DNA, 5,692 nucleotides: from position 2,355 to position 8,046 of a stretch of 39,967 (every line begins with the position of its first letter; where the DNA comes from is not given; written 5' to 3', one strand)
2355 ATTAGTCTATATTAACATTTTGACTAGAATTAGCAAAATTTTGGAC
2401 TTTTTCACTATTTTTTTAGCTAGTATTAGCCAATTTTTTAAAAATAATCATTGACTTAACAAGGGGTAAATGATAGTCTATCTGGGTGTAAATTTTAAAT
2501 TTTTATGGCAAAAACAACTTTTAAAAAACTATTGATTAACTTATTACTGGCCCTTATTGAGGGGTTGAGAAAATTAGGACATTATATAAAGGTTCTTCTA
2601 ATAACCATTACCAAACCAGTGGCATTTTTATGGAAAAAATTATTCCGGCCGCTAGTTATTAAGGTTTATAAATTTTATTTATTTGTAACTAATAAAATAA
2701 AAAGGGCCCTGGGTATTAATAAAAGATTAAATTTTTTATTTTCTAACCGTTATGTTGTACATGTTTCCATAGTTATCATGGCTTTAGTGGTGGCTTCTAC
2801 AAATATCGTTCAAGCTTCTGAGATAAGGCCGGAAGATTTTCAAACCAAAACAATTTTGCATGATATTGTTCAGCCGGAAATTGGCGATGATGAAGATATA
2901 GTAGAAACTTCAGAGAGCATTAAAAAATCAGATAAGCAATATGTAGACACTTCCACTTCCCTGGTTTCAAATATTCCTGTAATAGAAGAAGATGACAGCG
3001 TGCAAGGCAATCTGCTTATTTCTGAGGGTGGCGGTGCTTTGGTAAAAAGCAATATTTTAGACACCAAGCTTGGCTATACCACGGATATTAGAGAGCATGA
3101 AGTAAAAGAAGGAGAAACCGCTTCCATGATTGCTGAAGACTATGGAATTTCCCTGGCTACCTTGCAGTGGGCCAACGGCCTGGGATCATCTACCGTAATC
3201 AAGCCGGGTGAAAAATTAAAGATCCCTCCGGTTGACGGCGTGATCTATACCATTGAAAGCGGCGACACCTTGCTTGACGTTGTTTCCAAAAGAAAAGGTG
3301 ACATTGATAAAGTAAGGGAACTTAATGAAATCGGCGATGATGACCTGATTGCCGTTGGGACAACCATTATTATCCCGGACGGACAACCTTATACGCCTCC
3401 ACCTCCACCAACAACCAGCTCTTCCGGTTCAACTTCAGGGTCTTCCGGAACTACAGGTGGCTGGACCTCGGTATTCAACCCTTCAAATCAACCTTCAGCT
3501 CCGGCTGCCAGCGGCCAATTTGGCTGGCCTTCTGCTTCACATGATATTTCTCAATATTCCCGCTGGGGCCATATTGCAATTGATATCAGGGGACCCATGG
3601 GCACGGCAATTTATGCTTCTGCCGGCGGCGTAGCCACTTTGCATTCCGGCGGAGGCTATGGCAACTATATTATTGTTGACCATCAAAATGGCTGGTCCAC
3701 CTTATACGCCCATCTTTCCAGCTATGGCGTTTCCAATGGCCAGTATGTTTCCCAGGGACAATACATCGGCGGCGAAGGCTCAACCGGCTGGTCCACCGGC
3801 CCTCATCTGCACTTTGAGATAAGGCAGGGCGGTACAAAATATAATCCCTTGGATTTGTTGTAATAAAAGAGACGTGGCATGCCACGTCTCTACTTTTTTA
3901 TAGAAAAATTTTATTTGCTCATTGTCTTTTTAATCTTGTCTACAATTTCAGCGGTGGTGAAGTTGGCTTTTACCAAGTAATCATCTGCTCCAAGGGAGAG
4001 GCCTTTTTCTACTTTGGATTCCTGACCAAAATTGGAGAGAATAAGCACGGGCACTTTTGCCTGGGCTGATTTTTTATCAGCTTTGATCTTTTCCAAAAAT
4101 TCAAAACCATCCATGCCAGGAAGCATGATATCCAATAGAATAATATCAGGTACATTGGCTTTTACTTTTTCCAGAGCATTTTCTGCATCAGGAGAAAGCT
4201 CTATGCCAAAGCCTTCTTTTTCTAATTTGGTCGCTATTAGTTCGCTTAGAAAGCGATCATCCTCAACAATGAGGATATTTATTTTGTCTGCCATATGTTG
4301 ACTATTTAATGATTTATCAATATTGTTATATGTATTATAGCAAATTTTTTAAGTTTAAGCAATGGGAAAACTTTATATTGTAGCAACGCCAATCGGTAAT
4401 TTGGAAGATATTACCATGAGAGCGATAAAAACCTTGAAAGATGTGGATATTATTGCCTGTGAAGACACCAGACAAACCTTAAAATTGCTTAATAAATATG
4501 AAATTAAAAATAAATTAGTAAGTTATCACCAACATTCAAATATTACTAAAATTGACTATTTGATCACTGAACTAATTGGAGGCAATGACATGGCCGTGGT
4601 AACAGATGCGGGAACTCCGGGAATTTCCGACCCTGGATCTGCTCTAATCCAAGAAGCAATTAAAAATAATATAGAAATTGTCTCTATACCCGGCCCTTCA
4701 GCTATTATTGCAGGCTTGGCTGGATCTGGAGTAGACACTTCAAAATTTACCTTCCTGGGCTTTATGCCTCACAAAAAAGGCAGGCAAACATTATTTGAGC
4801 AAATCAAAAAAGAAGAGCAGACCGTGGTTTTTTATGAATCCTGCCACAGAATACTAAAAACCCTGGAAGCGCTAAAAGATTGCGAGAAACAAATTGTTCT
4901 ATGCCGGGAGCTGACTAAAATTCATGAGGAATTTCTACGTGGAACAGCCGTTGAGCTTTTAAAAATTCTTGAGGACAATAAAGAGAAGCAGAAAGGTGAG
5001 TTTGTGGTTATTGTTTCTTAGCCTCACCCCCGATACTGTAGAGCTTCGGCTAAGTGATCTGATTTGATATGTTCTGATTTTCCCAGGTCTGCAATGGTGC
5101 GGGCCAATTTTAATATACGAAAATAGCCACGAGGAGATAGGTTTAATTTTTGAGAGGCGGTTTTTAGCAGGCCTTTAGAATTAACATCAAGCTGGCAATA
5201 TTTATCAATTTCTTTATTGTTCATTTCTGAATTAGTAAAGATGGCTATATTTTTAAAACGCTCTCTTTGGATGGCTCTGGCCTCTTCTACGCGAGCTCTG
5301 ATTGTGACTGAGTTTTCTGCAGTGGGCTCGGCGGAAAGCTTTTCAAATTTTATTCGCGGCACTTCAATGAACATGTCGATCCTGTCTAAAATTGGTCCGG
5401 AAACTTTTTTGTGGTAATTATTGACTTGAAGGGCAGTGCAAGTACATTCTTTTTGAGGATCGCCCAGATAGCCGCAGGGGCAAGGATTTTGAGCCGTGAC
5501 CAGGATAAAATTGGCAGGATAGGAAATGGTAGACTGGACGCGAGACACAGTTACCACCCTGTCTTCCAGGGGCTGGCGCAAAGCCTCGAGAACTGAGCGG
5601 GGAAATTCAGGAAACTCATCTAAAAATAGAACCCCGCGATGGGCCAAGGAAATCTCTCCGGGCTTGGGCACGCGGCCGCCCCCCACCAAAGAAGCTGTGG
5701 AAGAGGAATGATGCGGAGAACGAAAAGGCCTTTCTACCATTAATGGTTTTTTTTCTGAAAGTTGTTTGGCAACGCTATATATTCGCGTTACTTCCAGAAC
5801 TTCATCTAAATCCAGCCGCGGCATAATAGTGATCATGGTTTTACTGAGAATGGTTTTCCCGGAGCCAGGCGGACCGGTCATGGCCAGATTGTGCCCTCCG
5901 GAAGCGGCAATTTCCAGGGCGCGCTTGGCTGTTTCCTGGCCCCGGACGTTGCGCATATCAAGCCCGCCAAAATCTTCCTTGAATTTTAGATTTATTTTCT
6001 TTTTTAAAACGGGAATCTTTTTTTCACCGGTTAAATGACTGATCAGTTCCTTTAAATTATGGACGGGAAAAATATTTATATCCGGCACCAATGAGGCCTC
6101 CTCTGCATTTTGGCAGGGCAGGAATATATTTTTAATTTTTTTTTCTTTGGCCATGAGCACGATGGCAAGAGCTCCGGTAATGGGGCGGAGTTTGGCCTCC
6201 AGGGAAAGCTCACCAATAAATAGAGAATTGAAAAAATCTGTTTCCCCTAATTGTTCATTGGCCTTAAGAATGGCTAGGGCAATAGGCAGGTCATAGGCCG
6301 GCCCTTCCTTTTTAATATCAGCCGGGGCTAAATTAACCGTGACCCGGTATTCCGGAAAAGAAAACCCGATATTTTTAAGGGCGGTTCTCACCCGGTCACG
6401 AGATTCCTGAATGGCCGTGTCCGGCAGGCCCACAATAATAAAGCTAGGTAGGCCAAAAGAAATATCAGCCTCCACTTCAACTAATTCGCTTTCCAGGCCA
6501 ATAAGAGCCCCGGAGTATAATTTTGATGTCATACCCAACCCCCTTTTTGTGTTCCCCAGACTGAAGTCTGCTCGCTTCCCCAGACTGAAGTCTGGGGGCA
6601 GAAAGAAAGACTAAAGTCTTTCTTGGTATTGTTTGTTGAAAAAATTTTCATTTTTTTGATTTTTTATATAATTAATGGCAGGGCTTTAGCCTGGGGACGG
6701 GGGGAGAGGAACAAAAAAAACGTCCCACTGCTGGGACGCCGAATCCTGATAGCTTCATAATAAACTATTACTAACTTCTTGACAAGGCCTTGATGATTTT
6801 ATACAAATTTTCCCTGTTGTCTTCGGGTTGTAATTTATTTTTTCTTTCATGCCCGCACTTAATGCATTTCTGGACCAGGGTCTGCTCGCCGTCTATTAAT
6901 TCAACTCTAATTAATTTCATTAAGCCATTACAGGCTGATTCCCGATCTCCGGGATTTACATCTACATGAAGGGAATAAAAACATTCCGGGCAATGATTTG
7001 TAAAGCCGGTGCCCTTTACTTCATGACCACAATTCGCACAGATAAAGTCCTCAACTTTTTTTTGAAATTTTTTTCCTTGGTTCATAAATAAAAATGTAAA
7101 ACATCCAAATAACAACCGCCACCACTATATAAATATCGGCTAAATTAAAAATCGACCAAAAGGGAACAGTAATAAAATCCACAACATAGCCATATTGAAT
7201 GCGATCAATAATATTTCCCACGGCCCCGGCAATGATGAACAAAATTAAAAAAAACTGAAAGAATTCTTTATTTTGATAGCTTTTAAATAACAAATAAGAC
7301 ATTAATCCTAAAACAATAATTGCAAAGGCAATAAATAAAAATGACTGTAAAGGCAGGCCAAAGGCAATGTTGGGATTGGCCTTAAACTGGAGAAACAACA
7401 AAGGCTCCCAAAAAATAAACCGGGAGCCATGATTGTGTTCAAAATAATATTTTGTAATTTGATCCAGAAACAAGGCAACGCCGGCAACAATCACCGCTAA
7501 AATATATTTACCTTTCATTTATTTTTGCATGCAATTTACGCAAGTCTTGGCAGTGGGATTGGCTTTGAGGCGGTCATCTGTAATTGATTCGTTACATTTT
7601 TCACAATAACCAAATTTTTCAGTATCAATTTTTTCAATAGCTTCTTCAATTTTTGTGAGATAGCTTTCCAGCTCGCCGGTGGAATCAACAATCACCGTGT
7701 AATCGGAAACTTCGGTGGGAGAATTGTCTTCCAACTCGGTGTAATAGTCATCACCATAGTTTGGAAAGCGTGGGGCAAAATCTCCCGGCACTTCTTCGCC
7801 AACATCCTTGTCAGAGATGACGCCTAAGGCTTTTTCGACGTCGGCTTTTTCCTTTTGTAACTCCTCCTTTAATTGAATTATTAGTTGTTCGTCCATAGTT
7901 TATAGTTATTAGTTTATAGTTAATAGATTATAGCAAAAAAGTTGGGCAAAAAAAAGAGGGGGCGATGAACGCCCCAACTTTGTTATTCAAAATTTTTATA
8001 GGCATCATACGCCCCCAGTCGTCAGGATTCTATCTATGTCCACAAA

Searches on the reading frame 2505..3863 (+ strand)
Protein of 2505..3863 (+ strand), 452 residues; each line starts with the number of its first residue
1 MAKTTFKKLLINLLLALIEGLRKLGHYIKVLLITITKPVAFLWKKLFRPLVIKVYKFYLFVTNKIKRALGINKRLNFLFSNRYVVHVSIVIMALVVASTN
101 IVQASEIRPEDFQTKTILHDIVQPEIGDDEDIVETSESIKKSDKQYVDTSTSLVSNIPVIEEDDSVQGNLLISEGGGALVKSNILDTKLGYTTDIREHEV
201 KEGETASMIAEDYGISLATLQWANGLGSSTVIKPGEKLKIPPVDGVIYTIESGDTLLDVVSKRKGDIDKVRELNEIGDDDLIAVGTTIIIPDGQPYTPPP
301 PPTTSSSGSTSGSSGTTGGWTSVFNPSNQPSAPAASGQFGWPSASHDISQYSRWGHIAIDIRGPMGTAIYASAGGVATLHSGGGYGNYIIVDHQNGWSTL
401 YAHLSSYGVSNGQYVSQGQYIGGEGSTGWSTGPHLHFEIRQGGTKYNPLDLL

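Call 22: search_protein_families(library=pfam, proteins=[window:2505-3863:+], max_evalue=0.001)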
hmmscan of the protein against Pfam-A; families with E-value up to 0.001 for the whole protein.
window:2505-3863:+ (452 aa): 3 families
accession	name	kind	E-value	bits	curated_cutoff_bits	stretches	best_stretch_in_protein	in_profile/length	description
PF01551.29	Peptidase_M23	-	2.3e-29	101.8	28.7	1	356-448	3-96/96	Peptidase family M23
PF01476.26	LysM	-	1.3e-18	67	20.9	2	198-241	1-43/43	LysM domain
PF23473.1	LysM3_LYK4_5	-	0.00027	21.4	29.3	0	200-232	7-38/48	LYK4/5 LysM3 domain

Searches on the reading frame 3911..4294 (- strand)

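Call 22: search_protein_families(library=pfam, proteins=[window:3911-4294:-], max_evalue=0.001)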
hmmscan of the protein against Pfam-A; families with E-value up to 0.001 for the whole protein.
window:3911-4294:- (127 aa): 1 family
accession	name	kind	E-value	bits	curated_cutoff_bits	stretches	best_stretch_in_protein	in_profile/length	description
PF00072.30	Response_reg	-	2.4e-26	92.5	30.2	1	7-121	1-110/111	Response regulator receiver domain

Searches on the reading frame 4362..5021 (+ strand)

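Call 22: search_protein_families(library=pfam, proteins=[window:4362-5021:+], max_evalue=0.001)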
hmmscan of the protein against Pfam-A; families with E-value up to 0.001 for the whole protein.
window:4362-5021:+ (219 aa): 1 family
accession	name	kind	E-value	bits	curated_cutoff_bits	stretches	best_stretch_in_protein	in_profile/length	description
PF00590.25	TP_methylase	-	1.3e-32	113.9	27.8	1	3-199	1-211/212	Tetrapyrrole (Corrin/Porphyrin) Methylases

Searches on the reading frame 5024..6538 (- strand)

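Call 22: search_protein_families(library=pfam, proteins=[window:5024-6538:-], max_evalue=0.001)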
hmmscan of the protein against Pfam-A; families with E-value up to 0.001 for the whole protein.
window:5024-6538:- (504 aa): 6 families
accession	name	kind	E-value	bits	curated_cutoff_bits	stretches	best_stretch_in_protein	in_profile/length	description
PF01078.27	Mg_chelatase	-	2.8e-91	304.9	20.3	1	194-400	1-206/207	Magnesium chelatase, subunit ChlI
PF13541.12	ChlI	-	7.6e-45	152.2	27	1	22-144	1-121/121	Subunit ChlI of Mg-chelatase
PF13335.12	Mg_chelatase_C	-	2.4e-32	111.8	26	1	408-503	2-94/94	Magnesium chelatase, subunit ChlI C-terminal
PF07728.20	AAA_5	-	1.5e-06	28.7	22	1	218-354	2-125/139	AAA domain (dynein-related subfamily)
PF05362.19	Lon_C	-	1.1e-05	25.6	21.1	1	48-167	75-200/205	Lon protease (S16) C-terminal proteolytic domain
PF00158.32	Sigma54_activat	-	4.5e-05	23.6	20.2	0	290-351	83-142/168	Sigma-54 interaction domain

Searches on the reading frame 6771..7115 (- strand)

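Call 57: search_protein_families(library=pfam, proteins=[window:6771-7115:-], max_evalue=0.01)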
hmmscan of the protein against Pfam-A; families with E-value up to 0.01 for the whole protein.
window:6771-7115:- (114 aa): 7 families
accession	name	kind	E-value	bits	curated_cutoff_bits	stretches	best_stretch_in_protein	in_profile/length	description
PF12647.12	RNHCP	-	2.5e-25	88.7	24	1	22-104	2-89/90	RNHCP domain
PF12773.13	DZR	-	0.00021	21.8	27.3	1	22-52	11-37/45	Double zinc ribbon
PF21349.2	RUBY_RBDX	-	0.0021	17.9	26.5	0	25-45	2-22/30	Rubrerythrin, rubredoxin-like domain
PF07282.18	Cas12f1-like_TNB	-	0.0025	18.4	26.3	0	25-54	30-55/60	Cas12f1-like, TNB domain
PF08209.17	Sgf11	-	0.0049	16.8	26.4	1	21-41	2-22/33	Sgf11 (transcriptional regulation protein)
PF03107.22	C1_2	-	0.0077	17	26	1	20-51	14-45/48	C1 domain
PF14803.11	Zn_ribbon_Nudix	-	0.0097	16.2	25.6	0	84-102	3-21/34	Nudix N-terminal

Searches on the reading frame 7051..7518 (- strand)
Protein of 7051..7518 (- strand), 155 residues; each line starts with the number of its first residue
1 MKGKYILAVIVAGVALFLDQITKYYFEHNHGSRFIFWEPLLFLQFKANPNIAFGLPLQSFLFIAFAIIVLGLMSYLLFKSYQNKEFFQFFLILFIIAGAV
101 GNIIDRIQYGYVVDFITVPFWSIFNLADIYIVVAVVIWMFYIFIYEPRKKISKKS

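Call 22: search_protein_families(library=pfam, proteins=[window:7051-7518:-], max_evalue=0.001)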
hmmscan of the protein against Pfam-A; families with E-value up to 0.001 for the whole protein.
window:7051-7518:- (155 aa): 1 family
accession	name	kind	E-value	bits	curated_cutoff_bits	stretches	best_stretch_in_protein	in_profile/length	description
PF01252.23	Peptidase_A8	-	5.7e-29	101.6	25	1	12-143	2-141/142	Signal peptidase (SPase) II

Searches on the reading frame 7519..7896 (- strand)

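Call 22: search_protein_families(library=pfam, proteins=[window:7519-7896:-], max_evalue=0.001)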
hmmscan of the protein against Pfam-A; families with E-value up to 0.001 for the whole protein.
window:7519-7896:- (125 aa): 1 family
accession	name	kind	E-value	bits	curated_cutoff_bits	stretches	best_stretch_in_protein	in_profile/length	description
PF01258.23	zf-dskA_traR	-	2.3e-10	40.8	24.9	1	95-122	3-30/36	Prokaryotic dksA/traR C4-type zinc finger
